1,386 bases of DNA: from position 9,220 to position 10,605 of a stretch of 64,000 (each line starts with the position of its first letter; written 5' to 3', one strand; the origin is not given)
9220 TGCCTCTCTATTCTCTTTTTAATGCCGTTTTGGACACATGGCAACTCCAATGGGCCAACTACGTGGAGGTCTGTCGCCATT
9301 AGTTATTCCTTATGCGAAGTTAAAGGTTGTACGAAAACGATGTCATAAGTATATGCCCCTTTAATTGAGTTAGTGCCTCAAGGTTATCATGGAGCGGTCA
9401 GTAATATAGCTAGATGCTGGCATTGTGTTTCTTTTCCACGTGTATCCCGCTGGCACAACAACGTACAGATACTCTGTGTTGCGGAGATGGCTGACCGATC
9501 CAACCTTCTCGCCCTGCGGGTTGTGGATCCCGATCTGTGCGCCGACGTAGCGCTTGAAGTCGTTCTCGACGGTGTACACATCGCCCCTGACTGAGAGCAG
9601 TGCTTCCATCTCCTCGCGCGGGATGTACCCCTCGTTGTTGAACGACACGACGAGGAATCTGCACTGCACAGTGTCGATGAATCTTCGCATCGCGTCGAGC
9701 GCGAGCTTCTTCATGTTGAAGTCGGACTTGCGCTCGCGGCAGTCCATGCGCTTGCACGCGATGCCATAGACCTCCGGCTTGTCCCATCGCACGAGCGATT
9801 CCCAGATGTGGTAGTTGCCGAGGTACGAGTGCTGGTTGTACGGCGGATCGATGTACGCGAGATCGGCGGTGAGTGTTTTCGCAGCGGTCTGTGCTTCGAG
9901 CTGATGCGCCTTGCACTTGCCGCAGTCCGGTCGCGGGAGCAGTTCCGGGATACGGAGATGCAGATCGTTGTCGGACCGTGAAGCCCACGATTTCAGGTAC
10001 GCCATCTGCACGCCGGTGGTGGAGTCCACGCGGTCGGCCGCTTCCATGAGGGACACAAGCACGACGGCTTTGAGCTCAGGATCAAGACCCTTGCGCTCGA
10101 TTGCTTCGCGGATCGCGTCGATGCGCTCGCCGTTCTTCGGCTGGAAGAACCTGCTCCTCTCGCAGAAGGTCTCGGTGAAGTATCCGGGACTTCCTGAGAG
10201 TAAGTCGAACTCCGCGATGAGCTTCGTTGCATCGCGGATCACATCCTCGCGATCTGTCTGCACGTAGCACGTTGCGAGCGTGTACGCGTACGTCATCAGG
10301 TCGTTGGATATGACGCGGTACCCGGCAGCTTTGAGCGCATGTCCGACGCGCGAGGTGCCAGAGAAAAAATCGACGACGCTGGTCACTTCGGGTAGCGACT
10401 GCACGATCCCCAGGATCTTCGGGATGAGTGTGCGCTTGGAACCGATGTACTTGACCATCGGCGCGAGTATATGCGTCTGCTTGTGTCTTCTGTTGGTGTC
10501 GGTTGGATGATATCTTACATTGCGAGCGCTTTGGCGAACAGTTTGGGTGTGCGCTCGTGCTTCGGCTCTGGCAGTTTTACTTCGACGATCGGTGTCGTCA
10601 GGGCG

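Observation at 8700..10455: Candidate type II restriction-modification pair: low-GC GIY-YIG-like nuclease ORF downstream of a Dam-class (D12) methyltransferase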

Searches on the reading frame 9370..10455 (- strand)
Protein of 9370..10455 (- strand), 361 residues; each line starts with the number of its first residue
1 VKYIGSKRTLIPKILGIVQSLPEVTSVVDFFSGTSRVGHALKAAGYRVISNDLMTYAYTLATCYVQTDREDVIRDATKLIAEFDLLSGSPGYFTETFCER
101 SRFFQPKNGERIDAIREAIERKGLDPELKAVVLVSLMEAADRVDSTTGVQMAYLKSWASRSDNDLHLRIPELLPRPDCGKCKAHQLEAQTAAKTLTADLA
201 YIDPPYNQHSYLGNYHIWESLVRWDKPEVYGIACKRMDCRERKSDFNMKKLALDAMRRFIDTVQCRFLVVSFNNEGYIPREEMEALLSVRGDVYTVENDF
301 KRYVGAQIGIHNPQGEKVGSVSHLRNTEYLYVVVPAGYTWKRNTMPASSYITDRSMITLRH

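Call 3: search_protein_families(library=pfam, proteins=[window:9370-10455:-], max_evalue=1)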
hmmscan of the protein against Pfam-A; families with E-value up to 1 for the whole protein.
window:9370-10455:- (361 aa): 4 families
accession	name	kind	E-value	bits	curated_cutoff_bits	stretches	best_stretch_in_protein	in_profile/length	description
PF02086.21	MethyltransfD12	-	1.8e-37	129.9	22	1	3-261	1-231/253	D12 class N6 adenine-specific DNA methyltransferase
PF01555.25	N6_N4_Mtase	-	0.012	16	26.7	1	24-59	182-217/221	DNA methylase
PF03602.21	Cons_hypoth95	-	0.13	12.4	24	1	188-211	105-128/182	Conserved hypothetical protein 95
PF05147.19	LANC_like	-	0.24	10.4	23.2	1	24-123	49-138/350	Lanthionine synthetase C-like protein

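Call 4: search_protein_families(library=padloc, proteins=[window:9370-10455:-], max_evalue=1)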
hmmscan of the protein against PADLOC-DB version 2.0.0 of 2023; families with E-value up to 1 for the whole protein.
window:9370-10455:- (361 aa): 14 families
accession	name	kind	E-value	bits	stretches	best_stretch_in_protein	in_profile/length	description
PDLC03298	MTase_II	-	4.3e-153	507.7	1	1-335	2-337/362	Type II methyltransferase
PDLC03257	MTase_II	-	9.5e-61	203.9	1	1-306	13-322/343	Type II methyltransferase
PDLC03287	MTase_II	-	1.4e-46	157.6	1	2-289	2-301/646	Type II methyltransferase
PDLC03342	MTase_II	-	2.5e-42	143.4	1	1-310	25-360/383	Type II methyltransferase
PDLC03373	MTase_II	-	1e-40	138.3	1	2-301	10-316/339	Type II methyltransferase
PDLC03345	MTase_II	-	3.7e-36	122.6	2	102-310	147-380/581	Type II methyltransferase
PDLC03292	MTase_II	-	1.6e-30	104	1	3-310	83-395/722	Type II methyltransferase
PDLC03720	oMTase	-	2.6e-26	91.1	1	2-309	5-309/326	orphan methyltransferase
PDLC03372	MTase_II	-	8.1e-23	79.5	1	91-275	26-201/259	Type II methyltransferase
PDLC03261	MTase_II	-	1.8e-18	64.2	1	2-332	312-641/643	Type II methyltransferase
PDLC03385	MTase_II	-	2.5e-17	61.2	2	1-139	9-138/336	Type II methyltransferase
PDLC03383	MTase_II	-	1.5e-06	25.8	1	2-88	23-105/318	Type II methyltransferase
PDLC03294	MTase_II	-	0.011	13.4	0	1-80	8-82/272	Type II methyltransferase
PDLC03634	MTase_III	-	0.068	10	0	198-207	118-127/621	Type III methyltransferase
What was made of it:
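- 9370..10455 (-): Flanking gene, not a functional partner: a D12-class N6-adenine DNA MTase that is lineage-conserved and solitary (orphan-like). Its core is intact up to ...YVVVPAG. Pfam PF02086 E=1.8e-37 and PADLOC MTase_II (calls 3, 4).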

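Call 5: search_protein_families(library=ncbifam, proteins=[window:9370-10455:-], max_evalue=1)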
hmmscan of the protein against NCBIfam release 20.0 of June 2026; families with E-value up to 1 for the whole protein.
window:9370-10455:- (361 aa): 2 families
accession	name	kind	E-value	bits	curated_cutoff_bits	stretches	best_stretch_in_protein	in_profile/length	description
TIGR00571.1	dam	subfamily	0.00054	19.7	114.85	1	1-83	5-82/267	Dam family site-specific DNA-(adenine-N6)-methyltransferase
TIGR00095.1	TIGR00095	equivalog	0.021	14.5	117.5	1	184-220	112-148/194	16S rRNA (guanine(966)-N(2))-methyltransferase RsmD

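Call 8: search_solved_structures(query=window:9370-10455:-, max_evalue=0.001)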
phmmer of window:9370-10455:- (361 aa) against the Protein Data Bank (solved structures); distinct sequences matched with E-value up to 0.001: 0.

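Call 36: find_homologous_proteins(query=window:9370-10455:-, max_evalue=1e-20)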
Query window:9370-10455:- (361 aa): 8000 proteins with E <= 1e-20 among 8000 candidates; the best 120 are listed.
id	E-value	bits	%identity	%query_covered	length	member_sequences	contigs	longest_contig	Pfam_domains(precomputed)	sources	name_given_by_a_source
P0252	9.3e-244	826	100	100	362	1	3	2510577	PF02086.22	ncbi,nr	ncbi:MAG: DNA adenine methylase [Phycisphaeraceae bacterium]|nr:DNA adenine methylase [Phycisphaeral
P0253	1.4e-200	684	86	94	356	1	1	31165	PF02086.22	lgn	-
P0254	1.4e-172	591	76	93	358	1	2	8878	PF02086.22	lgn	-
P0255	3.1e-171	587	74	94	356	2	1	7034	PF02086.22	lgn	-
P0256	6.3e-171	586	73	96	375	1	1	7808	PF02086.22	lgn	-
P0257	6.4e-171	586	73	96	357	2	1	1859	PF02086.22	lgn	-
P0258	4.2e-170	583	73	94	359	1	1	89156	PF02086.22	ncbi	ncbi:MAG: DNA adenine methylase [Phycisphaerales bacterium]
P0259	1.1e-169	582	74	94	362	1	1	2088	PF02086.22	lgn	-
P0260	1.1e-169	582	72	96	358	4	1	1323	PF02086.22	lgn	-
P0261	2.0e-169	581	74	94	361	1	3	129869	PF02086.22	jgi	-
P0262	5.7e-169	580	72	97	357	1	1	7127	PF02086.22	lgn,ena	-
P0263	2.3e-168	578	73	94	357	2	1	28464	PF02086.22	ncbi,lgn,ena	-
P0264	2.3e-168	578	73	96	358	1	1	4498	PF02086.22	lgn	-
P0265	8.6e-168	576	71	94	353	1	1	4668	PF02086.22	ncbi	-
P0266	8.2e-167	572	69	99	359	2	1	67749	PF02086.22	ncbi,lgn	ncbi:MAG: DNA adenine methylase [Phycisphaerales bacterium JB060]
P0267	1.7e-166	571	72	94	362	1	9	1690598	PF02086.22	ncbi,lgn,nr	ncbi:MAG: DNA methyltransferase [Planctomycetes bacterium]|nr:DNA methyltransferase [Planctomycetota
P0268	2.0e-166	571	70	96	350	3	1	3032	PF02086.22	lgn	-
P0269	1.4e-165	568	71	94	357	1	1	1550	PF02086.22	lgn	-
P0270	2.9e-165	567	70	96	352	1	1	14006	PF02086.22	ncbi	-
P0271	3.5e-165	567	71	96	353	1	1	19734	PF02086.22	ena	-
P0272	5.8e-165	566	73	94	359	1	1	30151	PF02086.22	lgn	-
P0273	6.9e-165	566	69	98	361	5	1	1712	PF02086.22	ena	-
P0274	8.0e-165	566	72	93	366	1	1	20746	PF02086.22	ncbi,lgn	-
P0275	1.7e-164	565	70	96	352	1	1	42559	PF02086.22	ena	-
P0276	2.5e-164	564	71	94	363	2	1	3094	PF02086.22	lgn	-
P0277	1.2e-163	562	70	96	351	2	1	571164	PF02086.22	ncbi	ncbi:MAG: DNA adenine methylase [Planctomycetota bacterium]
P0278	1.8e-163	562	72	94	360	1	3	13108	PF02086.22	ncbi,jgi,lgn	jgi:adenine-specific DNA-methyltransferase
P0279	3.4e-163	561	72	94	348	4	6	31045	PF02086.22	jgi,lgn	jgi:adenine-specific DNA-methyltransferase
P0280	4.0e-163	560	72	93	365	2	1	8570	PF02086.22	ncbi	ncbi:MAG: DNA adenine methylase [Planctomycetota bacterium]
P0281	1.8e-162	558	69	97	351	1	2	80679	PF02086.22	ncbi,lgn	-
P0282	3.5e-162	557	71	94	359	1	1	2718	PF02086.22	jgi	-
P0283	4.1e-162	557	69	99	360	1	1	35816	PF02086.22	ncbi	-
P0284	7.0e-162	556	70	96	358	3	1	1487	PF02086.22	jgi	-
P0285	5.7e-161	553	68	96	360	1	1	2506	PF02086.22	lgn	-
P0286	6.8e-161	553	70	93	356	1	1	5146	PF02086.22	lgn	-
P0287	1.2e-160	552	70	95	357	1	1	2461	PF02086.22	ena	-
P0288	2.3e-160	551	72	93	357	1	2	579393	PF02086.22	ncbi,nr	ncbi:MAG: DNA adenine methylase [Phycisphaeraceae bacterium]|nr:DNA adenine methylase [Phycisphaerac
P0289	4.6e-160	550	70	94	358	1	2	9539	PF02086.22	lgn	-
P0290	5.4e-160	550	68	96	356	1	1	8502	PF02086.22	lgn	-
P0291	7.4e-160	550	72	93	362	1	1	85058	PF02086.22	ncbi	-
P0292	9.1e-160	549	69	94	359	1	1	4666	PF02086.22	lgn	-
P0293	1.2e-159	549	69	97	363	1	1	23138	PF02086.22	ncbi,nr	ncbi:MAG: DNA methyltransferase [Planctomycetes bacterium]|nr:DNA methyltransferase [Planctomycetota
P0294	1.5e-159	549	70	96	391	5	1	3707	PF02086.22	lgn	-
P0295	1.7e-159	548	70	95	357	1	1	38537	PF02086.22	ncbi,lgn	-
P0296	8.0e-159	546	70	94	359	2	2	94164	PF02086.22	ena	-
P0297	8.9e-159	546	72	93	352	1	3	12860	PF02086.22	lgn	-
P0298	3.4e-158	544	72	93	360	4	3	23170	PF02086.22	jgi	jgi:adenine-specific DNA-methyltransferase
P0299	4.1e-158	544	70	94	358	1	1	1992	PF02086.22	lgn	-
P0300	4.6e-158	544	73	93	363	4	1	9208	PF02086.22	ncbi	-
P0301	8.6e-158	543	70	94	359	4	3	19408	PF02086.22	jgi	jgi:adenine-specific DNA-methyltransferase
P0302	1.1e-157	542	71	93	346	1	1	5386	PF02086.22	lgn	-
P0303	1.5e-157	542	68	94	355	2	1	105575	PF02086.22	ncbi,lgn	ncbi:MAG: DNA adenine methylase [Phycisphaerales bacterium]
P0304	1.9e-157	542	68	96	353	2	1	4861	PF02086.22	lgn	-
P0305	2.2e-157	541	69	97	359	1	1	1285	PF02086.22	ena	-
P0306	2.8e-157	541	69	94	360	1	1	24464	PF02086.22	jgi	-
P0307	3.6e-157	541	70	93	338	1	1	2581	PF02086.22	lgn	-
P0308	8.0e-157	540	71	93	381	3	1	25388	PF02086.22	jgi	jgi:adenine-specific DNA-methyltransferase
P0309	9.4e-157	539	67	96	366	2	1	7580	PF02086.22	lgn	-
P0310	2.0e-156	538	69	94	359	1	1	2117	PF02086.22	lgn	-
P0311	3.1e-156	538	70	92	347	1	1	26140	PF02086.22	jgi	jgi:adenine-specific DNA-methyltransferase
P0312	3.7e-156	537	68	100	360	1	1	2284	PF02086.22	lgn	-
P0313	4.3e-156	537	70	94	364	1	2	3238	PF02086.22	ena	-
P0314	4.4e-156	537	69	93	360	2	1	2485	PF02086.22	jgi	-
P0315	5.6e-156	537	71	92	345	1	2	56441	PF02086.22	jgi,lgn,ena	-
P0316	5.6e-156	537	66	98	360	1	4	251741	PF02086.22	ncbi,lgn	-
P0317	7.1e-156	537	70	93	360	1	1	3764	PF02086.22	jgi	jgi:adenine-specific DNA-methyltransferase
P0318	7.6e-156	536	72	92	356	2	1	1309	PF02086.22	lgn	-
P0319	8.2e-156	536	70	94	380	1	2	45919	PF02086.22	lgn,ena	-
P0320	9.2e-156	536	69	93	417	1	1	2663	PF02086.22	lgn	-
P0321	1.0e-155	536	68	94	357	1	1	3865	PF02086.22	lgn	-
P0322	1.1e-155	536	70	94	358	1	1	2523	PF02086.22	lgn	-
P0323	1.3e-155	536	68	94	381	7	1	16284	PF02086.22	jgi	-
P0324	1.5e-155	535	69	93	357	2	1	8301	PF02086.22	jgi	jgi:adenine-specific DNA-methyltransferase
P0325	1.9e-155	535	67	97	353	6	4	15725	PF02086.22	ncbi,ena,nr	ncbi:MAG: DNA adenine methylase [Phycisphaerales bacterium]|nr:DNA adenine methylase [Phycisphaerale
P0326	2.6e-155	535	66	96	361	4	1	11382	PF02086.22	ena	-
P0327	3.0e-155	534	65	97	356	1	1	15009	PF02086.22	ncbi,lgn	ncbi:MAG: DNA adenine methylase [Planctomycetota bacterium]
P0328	3.6e-155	534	69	93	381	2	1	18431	PF02086.22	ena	-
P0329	3.7e-155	534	69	94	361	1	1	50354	PF02086.22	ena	-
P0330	6.5e-155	533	72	93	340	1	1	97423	PF02086.22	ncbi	ncbi:MAG: DNA adenine methylase [Polyangiaceae bacterium]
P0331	6.5e-155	533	69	96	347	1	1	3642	PF02086.22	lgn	-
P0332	7.5e-155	533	72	93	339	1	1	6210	PF02086.22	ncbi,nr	ncbi:MAG: DNA adenine methylase [Myxococcales bacterium]|nr:DNA adenine methylase [Polyangiaceae bac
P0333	1.7e-154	532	67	94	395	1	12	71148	PF02086.22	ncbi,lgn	-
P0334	1.9e-154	532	68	94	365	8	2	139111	PF02086.22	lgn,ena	-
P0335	3.1e-154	531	69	93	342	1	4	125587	PF02086.22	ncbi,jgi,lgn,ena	-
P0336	5.1e-154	530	69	93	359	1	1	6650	PF02086.22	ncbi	-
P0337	5.5e-154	530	70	93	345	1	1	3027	PF02086.22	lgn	-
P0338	5.7e-154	530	70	92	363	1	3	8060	PF02086.22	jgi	jgi:adenine-specific DNA-methyltransferase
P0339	1.0e-153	529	68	93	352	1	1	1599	PF02086.22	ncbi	-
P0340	1.1e-153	529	66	94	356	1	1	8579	PF02086.22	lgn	-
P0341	1.1e-153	529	70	92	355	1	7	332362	PF02086.22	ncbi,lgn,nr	ncbi:MAG: restriction endonuclease subunit M [Phycisphaerae bacterium]|nr:MAG: restriction endonucle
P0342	1.4e-153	529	69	93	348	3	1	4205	PF02086.22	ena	-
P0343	1.4e-153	529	66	97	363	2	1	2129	PF02086.22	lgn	-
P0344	1.6e-153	529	69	94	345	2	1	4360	PF02086.22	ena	-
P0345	1.6e-153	529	70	93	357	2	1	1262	PF02086.22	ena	-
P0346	1.9e-153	529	68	93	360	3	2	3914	PF02086.22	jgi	-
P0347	2.8e-153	528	68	96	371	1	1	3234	PF02086.22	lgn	-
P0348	2.9e-153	528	68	93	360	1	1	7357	PF02086.22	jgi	-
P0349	3.1e-153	528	70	92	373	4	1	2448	PF02086.22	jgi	-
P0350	3.6e-153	528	69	93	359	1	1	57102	PF02086.22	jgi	jgi:adenine-specific DNA-methyltransferase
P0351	5.8e-153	527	69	93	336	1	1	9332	PF02086.22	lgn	-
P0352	6.2e-153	527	68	94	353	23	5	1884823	PF02086.22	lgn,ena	-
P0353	7.4e-153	527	70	92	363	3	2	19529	PF02086.22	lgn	-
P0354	9.9e-153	526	69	93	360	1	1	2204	PF02086.22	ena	-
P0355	1.2e-152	526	68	94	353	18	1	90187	PF02086.22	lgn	-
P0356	1.2e-152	526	66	94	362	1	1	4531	PF02086.22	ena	-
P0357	1.3e-152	526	68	93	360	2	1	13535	PF02086.22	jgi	-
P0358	1.5e-152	526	68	92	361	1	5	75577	PF02086.22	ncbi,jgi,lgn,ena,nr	ncbi:MAG: DNA adenine methylase [Armatimonadetes bacterium]|nr:DNA adenine methylase [Armatimonadota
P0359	1.6e-152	526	68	93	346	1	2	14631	PF02086.22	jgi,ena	-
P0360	1.6e-152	525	70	92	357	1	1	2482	PF02086.22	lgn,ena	-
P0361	1.6e-152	525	68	92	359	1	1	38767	PF02086.22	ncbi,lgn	ncbi:MAG: DNA adenine methylase [Phycisphaerales bacterium]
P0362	1.6e-152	525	70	92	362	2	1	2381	PF02086.22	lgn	-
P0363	2.3e-152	525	70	93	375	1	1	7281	PF02086.22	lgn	-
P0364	3.9e-152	524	69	92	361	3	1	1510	PF02086.22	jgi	jgi:adenine-specific DNA-methyltransferase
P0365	4.4e-152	524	71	92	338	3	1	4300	PF02086.22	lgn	-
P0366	4.6e-152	524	66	94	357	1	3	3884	PF02086.22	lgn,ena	-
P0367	5.4e-152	524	70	92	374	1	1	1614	PF02086.22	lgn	-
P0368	6.8e-152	523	69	93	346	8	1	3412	PF02086.22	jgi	jgi:adenine-specific DNA-methyltransferase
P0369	6.8e-152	523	68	92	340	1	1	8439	PF02086.22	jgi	-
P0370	7.5e-152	523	67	93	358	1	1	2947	PF02086.22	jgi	-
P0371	7.5e-152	523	68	93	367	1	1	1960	PF02086.22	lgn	-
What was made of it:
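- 9370..10455 (-): Homologues 65-86% identical (call 36).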

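Call 37: find_encoding_contigs(protein=P0253, flank=6000, max_places=2)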
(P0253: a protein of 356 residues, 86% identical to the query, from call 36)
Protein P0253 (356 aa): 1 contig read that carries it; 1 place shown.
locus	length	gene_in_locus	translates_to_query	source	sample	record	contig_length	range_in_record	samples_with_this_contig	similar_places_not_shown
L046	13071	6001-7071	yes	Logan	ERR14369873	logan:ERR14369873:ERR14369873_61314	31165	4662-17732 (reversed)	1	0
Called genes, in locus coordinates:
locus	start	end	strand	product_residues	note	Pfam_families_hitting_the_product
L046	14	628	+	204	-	-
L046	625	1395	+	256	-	PF00730:HhH-GPD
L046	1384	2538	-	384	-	PF01053:Cys_Met_Meta_PP, PF00155:Aminotran_1_2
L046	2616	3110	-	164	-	PF13302:Acetyltransf_3 (weak), PF00583:Acetyltransf_1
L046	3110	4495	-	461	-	PF00291:PALP, PF00571:CBS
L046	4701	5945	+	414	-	PF02353:CMAS, PF13489:Methyltransf_23 (weak), PF08242:Methyltransf_12 (weak)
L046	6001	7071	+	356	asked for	PF02086:MethyltransfD12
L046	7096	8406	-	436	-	PF01139:RtcB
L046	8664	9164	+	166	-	PF08327:AHSA1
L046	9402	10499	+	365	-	PF00578:AhpC-TSA, PF08534:Redoxin, PF00085:Thioredoxin, PF13905:Thioredoxin_8, PF07719:TPR_2 (faint), PF13424:TPR_12 (faint)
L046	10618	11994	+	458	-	-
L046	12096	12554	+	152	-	-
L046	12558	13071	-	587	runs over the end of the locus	PF00587:tRNA-synt_2b, PF03129:HGTP_anticodon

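Call 38: find_encoding_contigs(protein=P0288, flank=6000, max_places=2)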
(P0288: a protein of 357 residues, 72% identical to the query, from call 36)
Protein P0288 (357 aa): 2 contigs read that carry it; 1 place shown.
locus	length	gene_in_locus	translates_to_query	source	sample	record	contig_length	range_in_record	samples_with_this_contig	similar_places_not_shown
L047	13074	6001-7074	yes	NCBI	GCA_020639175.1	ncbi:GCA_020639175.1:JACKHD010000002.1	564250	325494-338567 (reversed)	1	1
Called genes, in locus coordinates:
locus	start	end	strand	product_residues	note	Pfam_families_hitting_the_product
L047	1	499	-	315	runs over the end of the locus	PF02729:OTCace_N, PF00185:OTCace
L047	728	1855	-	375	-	-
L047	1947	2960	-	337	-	-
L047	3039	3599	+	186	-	-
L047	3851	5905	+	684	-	PF00009:GTP_EFTU, PF01926:MMR_HSR1 (weak), PF03193:RsgA_GTPase (faint), PF22042:EF-G_D2, PF03144:GTP_EFTU_D2 (weak), PF14492:EFG_III, PF03764:EFG_IV, PF00679:EFG_C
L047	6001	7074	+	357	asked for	PF02086:MethyltransfD12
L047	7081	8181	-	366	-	PF00924:MS_channel_2nd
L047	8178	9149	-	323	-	PF00132:Hexapep (faint)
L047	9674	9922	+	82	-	-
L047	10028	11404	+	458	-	PF07690:MFS_1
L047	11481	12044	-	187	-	-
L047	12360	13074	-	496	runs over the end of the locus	PF02129:Peptidase_S15, PF00561:Abhydrolase_1, PF00326:Peptidase_S9 (faint), PF01738:DLH (faint), PF12146:Hydrolase_4, PF07859:Abhydrolase_3 (faint), PF08840:BAAT_C (weak)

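Call 39: find_encoding_contigs(protein=P0258, flank=6000, max_places=2)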
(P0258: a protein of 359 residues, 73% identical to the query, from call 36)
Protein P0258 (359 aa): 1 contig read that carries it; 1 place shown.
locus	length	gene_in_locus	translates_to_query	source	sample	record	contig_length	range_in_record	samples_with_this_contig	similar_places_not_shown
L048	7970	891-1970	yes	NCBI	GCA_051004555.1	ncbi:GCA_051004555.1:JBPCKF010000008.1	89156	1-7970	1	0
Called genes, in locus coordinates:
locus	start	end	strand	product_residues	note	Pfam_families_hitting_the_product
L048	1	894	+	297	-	?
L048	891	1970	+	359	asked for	PF02086:MethyltransfD12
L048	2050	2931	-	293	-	PF03130:HEAT_PBS (faint), PF13646:HEAT_2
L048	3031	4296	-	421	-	PF00293:NUDIX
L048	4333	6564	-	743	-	PF07715:Plug, PF00593:TonB_dep_Rec_b-barrel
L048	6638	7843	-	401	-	PF13360:PQQ_2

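Call 81: find_encoding_contigs(protein=P0267, flank=5000, max_places=4)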
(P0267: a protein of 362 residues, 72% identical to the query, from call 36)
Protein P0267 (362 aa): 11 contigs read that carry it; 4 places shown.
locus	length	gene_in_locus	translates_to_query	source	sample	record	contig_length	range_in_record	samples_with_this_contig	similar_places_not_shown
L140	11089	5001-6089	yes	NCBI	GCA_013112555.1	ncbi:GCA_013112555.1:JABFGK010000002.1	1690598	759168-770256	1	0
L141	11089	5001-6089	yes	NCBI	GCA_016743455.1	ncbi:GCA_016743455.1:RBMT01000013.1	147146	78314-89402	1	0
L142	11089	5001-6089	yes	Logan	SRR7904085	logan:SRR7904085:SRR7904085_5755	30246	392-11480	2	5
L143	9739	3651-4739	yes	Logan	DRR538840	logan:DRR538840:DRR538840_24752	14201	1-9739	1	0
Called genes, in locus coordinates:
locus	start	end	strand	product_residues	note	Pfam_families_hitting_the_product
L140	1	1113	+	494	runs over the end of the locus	PF12708:Pect-lyase_RHGA_epim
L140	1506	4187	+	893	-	-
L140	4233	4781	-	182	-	-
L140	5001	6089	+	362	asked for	PF02086:MethyltransfD12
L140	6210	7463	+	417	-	PF13489:Methyltransf_23 (weak), PF01209:Ubie_methyltran (weak), PF08242:Methyltransf_12 (faint), PF13649:Methyltransf_25, PF13847:Methyltransf_31, PF08241:Methyltransf_11 (weak), PF13847:Methyltransf_31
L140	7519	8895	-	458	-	-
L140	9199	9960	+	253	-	PF13828:DUF4190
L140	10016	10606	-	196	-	-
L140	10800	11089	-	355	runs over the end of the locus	PF11949:DUF3466 (faint)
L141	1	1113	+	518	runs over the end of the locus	PF12708:Pect-lyase_RHGA_epim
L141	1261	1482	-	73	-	-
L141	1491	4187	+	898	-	-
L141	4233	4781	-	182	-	-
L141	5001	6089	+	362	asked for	PF02086:MethyltransfD12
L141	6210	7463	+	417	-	PF13489:Methyltransf_23 (weak), PF01209:Ubie_methyltran (weak), PF08242:Methyltransf_12 (faint), PF13649:Methyltransf_25, PF13847:Methyltransf_31, PF08241:Methyltransf_11 (weak), PF13847:Methyltransf_31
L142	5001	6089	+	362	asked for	PF02086:MethyltransfD12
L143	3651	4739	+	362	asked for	PF02086:MethyltransfD12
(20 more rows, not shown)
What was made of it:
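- The MTase is conserved and solitary elsewhere (calls 36, 38, 39, 81).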
